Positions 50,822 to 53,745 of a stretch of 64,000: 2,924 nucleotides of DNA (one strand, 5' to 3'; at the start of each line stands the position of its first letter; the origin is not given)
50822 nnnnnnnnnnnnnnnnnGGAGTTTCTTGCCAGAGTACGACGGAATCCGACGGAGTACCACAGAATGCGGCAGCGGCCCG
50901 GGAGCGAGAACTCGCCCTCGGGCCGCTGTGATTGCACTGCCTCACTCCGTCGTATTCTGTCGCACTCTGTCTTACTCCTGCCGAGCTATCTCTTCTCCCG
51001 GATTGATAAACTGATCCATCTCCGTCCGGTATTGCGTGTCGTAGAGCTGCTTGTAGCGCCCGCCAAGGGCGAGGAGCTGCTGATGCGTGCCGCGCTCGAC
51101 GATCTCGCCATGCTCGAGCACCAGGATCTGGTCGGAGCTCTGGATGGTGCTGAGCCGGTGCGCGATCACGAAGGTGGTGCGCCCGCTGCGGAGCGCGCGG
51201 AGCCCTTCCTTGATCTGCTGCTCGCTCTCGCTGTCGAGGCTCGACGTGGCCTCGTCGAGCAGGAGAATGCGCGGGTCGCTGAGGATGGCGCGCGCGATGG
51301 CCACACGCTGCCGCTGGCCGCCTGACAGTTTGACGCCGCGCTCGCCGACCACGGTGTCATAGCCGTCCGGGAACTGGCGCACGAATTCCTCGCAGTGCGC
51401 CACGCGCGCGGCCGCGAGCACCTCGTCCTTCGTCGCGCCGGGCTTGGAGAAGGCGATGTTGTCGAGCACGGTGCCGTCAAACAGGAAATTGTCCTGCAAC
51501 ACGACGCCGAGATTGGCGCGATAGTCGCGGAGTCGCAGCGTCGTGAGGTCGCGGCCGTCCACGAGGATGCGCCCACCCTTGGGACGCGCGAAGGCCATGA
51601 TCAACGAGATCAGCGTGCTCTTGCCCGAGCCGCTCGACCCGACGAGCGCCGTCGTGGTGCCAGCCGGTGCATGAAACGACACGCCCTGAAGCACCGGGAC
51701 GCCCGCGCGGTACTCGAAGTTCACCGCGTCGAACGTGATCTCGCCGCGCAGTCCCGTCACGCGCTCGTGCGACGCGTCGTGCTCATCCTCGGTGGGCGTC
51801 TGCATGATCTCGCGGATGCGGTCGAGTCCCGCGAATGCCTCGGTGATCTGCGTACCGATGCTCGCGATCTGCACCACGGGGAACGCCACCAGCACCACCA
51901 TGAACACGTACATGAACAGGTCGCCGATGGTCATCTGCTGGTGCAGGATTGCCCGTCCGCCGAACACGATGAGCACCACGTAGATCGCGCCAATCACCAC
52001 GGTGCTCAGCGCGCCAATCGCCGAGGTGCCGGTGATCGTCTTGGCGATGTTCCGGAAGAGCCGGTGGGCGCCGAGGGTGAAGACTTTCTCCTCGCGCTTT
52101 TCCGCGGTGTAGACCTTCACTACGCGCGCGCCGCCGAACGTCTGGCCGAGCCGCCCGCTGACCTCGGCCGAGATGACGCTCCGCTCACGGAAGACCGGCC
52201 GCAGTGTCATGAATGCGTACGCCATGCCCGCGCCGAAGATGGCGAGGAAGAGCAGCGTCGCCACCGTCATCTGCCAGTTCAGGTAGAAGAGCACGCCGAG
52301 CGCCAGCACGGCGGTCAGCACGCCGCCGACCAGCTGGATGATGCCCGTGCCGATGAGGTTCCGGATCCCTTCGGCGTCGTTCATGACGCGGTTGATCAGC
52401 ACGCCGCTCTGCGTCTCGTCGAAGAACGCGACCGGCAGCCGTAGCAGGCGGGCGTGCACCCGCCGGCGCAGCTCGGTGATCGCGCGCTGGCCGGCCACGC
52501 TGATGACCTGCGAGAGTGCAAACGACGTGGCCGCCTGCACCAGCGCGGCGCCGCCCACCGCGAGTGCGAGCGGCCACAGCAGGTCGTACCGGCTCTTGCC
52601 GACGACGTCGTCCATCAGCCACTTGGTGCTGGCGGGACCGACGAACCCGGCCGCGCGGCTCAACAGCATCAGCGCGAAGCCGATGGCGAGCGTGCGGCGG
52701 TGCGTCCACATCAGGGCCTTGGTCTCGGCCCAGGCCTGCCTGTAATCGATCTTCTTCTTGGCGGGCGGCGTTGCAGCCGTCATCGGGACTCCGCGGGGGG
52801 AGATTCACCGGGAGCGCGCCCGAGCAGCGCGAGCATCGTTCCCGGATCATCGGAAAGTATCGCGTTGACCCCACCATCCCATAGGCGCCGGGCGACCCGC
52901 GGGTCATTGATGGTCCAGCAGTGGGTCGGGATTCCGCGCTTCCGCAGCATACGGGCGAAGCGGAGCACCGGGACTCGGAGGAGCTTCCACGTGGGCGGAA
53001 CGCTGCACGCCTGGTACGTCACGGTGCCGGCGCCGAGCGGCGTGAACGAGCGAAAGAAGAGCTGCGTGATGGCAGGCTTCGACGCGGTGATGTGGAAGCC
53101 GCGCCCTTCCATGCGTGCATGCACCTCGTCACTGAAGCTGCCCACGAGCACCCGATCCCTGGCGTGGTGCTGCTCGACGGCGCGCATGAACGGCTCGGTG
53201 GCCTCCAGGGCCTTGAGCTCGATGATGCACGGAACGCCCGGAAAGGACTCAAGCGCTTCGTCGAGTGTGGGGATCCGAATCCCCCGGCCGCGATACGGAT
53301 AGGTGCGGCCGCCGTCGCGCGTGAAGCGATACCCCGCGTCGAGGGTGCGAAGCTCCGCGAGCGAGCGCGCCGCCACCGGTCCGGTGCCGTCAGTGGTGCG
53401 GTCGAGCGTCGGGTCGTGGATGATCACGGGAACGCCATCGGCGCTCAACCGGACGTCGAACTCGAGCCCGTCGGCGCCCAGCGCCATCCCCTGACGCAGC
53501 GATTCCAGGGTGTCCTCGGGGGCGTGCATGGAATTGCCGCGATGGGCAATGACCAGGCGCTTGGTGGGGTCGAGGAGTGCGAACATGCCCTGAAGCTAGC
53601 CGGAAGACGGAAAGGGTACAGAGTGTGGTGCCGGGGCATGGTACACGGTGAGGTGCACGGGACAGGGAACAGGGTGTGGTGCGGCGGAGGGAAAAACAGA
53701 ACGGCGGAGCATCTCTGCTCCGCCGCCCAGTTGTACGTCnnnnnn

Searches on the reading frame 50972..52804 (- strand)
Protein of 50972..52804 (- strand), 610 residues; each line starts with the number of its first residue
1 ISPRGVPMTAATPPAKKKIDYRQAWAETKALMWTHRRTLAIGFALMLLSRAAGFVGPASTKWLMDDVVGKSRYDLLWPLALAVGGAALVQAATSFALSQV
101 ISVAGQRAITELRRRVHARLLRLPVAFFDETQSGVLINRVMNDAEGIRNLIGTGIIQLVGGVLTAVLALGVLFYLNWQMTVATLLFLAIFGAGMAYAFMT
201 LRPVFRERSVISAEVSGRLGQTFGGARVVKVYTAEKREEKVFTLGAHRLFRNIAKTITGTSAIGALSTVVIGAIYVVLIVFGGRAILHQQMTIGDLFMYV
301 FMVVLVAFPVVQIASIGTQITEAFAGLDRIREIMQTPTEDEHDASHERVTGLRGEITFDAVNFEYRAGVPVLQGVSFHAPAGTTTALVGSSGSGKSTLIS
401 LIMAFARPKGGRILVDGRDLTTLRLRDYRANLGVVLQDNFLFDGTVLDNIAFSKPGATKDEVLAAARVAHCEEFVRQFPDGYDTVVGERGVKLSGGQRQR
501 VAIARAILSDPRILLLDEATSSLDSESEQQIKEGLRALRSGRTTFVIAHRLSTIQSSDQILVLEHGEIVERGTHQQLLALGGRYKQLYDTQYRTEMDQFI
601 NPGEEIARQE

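Call 18: search_protein_families(library=pfam, proteins=[window:50972-52804:-], max_evalue=0.001)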
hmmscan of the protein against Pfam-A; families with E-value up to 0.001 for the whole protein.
window:50972-52804:- (610 aa): 4 families
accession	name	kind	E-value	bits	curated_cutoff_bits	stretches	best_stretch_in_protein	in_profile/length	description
PF00664.28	ABC_membrane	-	9.3e-40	137.5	28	1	40-303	2-267/274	ABC transporter transmembrane region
PF00005.33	ABC_tran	-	1.1e-33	117.2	25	1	372-521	1-137/137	ABC transporter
PF02463.25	SMC_N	-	6.4e-06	26.2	40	0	492-562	136-210/220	RecF/RecN/SMC N terminal domain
PF13555.12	AAA_29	-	0.0003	20.9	27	1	380-400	21-40/61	P-loop containing region of AAA domain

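Call 19: search_protein_families(library=ncbifam, proteins=[window:50972-52804:-], max_evalue=0.001)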
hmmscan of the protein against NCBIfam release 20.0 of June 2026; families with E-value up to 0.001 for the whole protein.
window:50972-52804:- (610 aa): 189 families (the best 25 are shown)
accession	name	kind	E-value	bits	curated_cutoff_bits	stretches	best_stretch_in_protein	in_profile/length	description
TIGR02203.1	MsbA_lipidA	equivalog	5.8e-137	457.6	602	1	38-593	15-571/572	lipid A export permease/ATP-binding protein MsbA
TIGR02204.1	MsbA_rel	hypoth_equivalog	6.4e-127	424.6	780.4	1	32-591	13-575/576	ABC transporter, permease/ATP-binding protein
NF052233.1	CphA_assoc_ABC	equivalog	1e-118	397.7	880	1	35-597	182-749/766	cyanophycin metabolism-associated ABC transporter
NF045513.1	HepA_fam_ABC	equivalog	3.1e-116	389.2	725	1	70-592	88-610/610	heterocyst formation ABC transporter subunit HepA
TIGR01846.1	type_I_sec_HlyB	subfamily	2.2e-113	379.9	725.55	1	34-591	136-692/694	type I secretion system permease/ATPase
NF008381.0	PRK11176.1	equivalog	8.1e-111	371.2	867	1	59-592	47-580/582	lipid A ABC transporter ATP-binding protein/permease MsbA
TIGR03797.1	NHLM_micro_ABC2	equivalog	3e-110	369.8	709.4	1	32-591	131-685/686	NHLP bacteriocin export ABC transporter permease/ATPase subunit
NF010178.0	PRK13657.1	equivalog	1.3e-102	344.1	733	1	54-593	36-572/588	glucan ABC transporter ATP-binding protein/ permease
TIGR03796.1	NHLM_micro_ABC1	equivalog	9e-101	338.2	853.3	1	23-587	140-708/710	NHLP family bacteriocin export ABC transporter peptidase/permease/ATPase subunit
TIGR00958.1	3a01208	subfamily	5.3e-100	335.7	874.6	1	35-587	159-710/711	antigen peptide transporter 2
TIGR03375.1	type_I_sec_LssB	subfamily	1.1e-99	334.7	693.1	1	65-578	177-689/696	type I secretion system permease/ATPase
NF008056.1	PRK10790.1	equivalog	1.5e-88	297.8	746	1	24-594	7-578/584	SmdB family multidrug efflux ABC transporter permease/ATP-binding protein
NF008055.0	PRK10789.1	equivalog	1.5e-81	274.6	845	1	104-592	84-572/590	SmdA family multidrug ABC transporter permease/ATP-binding protein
TIGR01193.1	bacteriocin_ABC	subfamily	5.5e-81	273.1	523.85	1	64-589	183-707/708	peptide cleavage/export ABC transporter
NF000475.1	tet_ABC_46_B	exception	5.4e-79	266.3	1250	1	104-591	86-574/578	tetracycline efflux ABC transporter Tet(46) subunit B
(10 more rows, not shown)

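Call 79: search_solved_structures(query=window:50972-52783:-, max_evalue=1e-60)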
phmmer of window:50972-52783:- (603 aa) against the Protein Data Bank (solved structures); distinct sequences matched with E-value up to 1e-60: 206 (the best 60 are shown).
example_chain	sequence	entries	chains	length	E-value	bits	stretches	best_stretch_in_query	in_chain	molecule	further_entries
8gmg_A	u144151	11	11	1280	3.2e-162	543.9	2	73-587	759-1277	ATP-dependent translocase ABCB1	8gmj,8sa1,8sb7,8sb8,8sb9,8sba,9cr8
8y6h_A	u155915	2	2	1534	6.6e-162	542.9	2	73-588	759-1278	ATP-dependent translocase ABCB1,mNeonGreen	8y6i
6qex_A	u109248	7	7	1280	7.9e-162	542.7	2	73-587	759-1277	Multidrug resistance protein 1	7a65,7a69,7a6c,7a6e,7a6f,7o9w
8sa0_A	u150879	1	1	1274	8e-162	542.6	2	73-580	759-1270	ATP-dependent translocase ABCB1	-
6c0v_A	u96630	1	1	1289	1.4e-161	541.8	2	73-588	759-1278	Multidrug resistance protein 1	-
8woi_A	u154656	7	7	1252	3.8e-159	533.8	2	78-583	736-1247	ABC transporter B family member 19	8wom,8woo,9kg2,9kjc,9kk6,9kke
8wp0_A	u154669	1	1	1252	2.7e-158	531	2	78-583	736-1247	ABC transporter B family member 19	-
6fn1_A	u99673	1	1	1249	4.3e-158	530.3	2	81-584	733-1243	Human-mouse chimeric ABCB1 (ABCBHM)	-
6fn4_A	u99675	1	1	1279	4.5e-158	530.2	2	81-584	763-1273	Apo form of Human-mouse chimeric ABCB1 (ABCB1HM) in complex with Antigen binding fragment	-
6qee_A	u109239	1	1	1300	6.4e-158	529.8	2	81-584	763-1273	ABCB1HM-EQ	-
6ujt_A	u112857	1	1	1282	1.5e-157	528.5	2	83-584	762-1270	ATP-dependent translocase ABCB1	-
4m2s_A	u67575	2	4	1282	1.8e-157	528.3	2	83-584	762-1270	Multidrug resistance protein 1A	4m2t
5kpi_A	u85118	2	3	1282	1.8e-157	528.3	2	83-584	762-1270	Multidrug resistance protein 1A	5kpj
7niu_A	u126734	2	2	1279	1.8e-157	528.2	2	83-587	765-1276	Isoform 2 of Phosphatidylcholine translocator ABCB4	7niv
3g60_A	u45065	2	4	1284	2e-157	528.1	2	83-584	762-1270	Multidrug resistance protein 1a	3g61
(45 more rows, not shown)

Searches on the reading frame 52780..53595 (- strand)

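Call 18: search_protein_families(library=pfam, proteins=[window:52780-53595:-], max_evalue=0.001)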
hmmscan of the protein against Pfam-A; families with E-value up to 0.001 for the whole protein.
window:52780-53595:- (271 aa): 1 family
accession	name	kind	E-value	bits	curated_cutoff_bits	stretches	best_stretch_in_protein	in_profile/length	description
PF03009.23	GDPD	-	4.4e-38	132.2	23.6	1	18-253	1-244/244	Glycerophosphoryl diester phosphodiesterase family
